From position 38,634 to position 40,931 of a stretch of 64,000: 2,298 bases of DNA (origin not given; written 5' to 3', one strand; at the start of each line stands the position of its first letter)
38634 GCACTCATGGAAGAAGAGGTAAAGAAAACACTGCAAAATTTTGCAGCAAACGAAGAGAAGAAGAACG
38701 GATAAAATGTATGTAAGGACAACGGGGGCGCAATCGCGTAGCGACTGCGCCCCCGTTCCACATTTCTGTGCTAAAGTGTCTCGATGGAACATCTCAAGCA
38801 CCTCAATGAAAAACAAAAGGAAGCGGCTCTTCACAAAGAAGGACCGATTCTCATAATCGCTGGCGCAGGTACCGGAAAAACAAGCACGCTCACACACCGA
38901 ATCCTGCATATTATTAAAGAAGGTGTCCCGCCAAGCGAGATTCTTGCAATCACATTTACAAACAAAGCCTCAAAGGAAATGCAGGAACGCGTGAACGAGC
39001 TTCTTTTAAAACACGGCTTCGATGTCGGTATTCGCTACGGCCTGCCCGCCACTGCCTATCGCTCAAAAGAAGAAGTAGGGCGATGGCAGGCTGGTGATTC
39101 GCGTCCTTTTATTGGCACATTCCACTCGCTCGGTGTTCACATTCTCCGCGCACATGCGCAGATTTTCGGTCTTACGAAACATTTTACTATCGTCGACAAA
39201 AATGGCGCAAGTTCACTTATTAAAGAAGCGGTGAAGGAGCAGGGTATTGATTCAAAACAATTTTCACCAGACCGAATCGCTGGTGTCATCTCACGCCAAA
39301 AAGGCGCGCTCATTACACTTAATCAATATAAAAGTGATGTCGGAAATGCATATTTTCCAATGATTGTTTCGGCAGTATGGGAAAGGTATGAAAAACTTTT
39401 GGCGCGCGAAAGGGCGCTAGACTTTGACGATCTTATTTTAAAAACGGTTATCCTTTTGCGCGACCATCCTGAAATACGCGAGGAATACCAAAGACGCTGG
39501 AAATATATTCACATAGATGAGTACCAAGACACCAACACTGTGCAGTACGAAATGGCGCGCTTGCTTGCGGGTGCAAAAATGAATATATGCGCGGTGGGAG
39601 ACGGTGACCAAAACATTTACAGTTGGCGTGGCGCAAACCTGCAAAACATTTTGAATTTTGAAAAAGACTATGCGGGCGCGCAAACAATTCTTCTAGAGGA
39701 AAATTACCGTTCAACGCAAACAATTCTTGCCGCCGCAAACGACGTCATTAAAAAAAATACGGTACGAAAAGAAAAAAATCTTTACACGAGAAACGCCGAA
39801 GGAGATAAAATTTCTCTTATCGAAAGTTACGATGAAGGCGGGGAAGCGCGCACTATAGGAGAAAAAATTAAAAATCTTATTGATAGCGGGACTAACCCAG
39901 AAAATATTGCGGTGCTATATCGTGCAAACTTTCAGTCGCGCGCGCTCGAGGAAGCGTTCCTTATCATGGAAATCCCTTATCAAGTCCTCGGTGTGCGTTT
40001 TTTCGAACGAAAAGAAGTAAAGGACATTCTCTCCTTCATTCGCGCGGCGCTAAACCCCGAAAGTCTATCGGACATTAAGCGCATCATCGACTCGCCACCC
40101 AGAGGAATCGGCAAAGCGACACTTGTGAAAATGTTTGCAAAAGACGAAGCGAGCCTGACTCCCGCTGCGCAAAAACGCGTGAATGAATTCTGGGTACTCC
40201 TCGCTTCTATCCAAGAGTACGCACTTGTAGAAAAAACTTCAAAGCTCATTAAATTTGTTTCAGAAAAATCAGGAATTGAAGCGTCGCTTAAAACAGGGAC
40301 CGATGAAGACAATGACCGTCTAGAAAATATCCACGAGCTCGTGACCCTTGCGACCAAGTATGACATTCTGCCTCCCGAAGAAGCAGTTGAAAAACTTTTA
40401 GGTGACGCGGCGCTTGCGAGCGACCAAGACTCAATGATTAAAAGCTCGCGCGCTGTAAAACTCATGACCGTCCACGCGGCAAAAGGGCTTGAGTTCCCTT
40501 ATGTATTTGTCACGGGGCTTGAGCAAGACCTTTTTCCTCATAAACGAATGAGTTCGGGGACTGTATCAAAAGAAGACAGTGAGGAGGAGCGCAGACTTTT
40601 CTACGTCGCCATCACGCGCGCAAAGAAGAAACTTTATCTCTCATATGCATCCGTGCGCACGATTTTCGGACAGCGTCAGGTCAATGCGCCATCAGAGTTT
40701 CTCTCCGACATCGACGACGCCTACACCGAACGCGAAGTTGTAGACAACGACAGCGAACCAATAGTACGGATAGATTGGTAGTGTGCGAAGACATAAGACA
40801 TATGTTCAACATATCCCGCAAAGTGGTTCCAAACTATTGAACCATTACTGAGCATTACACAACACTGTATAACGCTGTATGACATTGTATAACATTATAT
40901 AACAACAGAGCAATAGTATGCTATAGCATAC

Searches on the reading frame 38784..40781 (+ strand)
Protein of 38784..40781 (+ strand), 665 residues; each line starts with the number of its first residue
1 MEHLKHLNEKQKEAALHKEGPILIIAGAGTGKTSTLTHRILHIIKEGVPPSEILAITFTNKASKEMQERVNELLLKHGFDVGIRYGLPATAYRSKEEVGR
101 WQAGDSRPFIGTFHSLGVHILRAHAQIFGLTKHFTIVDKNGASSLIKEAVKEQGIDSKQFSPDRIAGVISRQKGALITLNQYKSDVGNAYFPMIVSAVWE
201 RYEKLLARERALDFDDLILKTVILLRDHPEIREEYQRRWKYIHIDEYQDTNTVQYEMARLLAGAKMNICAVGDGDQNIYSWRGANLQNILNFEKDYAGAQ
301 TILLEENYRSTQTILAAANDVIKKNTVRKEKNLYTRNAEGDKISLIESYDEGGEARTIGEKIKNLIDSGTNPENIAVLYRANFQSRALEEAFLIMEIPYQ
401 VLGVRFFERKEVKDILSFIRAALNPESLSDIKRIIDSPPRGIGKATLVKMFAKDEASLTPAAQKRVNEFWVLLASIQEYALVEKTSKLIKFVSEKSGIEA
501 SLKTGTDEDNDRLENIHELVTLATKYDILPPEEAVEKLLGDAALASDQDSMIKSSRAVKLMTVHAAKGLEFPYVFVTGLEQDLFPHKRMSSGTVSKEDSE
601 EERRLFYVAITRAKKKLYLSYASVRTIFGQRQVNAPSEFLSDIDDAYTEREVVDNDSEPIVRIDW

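Call 69: search_protein_families(library=pfam, proteins=[window:38784-40781:+], max_evalue=0.00001)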
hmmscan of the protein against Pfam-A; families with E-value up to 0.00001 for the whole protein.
window:38784-40781:+ (665 aa): 5 families
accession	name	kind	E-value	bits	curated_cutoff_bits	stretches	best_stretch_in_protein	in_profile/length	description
PF00580.27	UvrD-helicase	-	3.3e-85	286.5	23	1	7-296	1-270/271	UvrD/REP helicase N-terminal domain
PF13361.12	UvrD_C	-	6.1e-73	246.7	25.6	1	302-623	1-349/350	UvrD-like helicase C-terminal domain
PF13245.12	AAA_19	-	8.5e-23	81.4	25.1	1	11-280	1-132/134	AAA domain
PF13538.12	UvrD_C_2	-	5.9e-13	48.9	27.4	1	597-619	28-51/52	UvrD-like helicase C-terminal domain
PF13604.12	AAA_30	-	7.3e-08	32.8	27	0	7-70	2-66/191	AAA domain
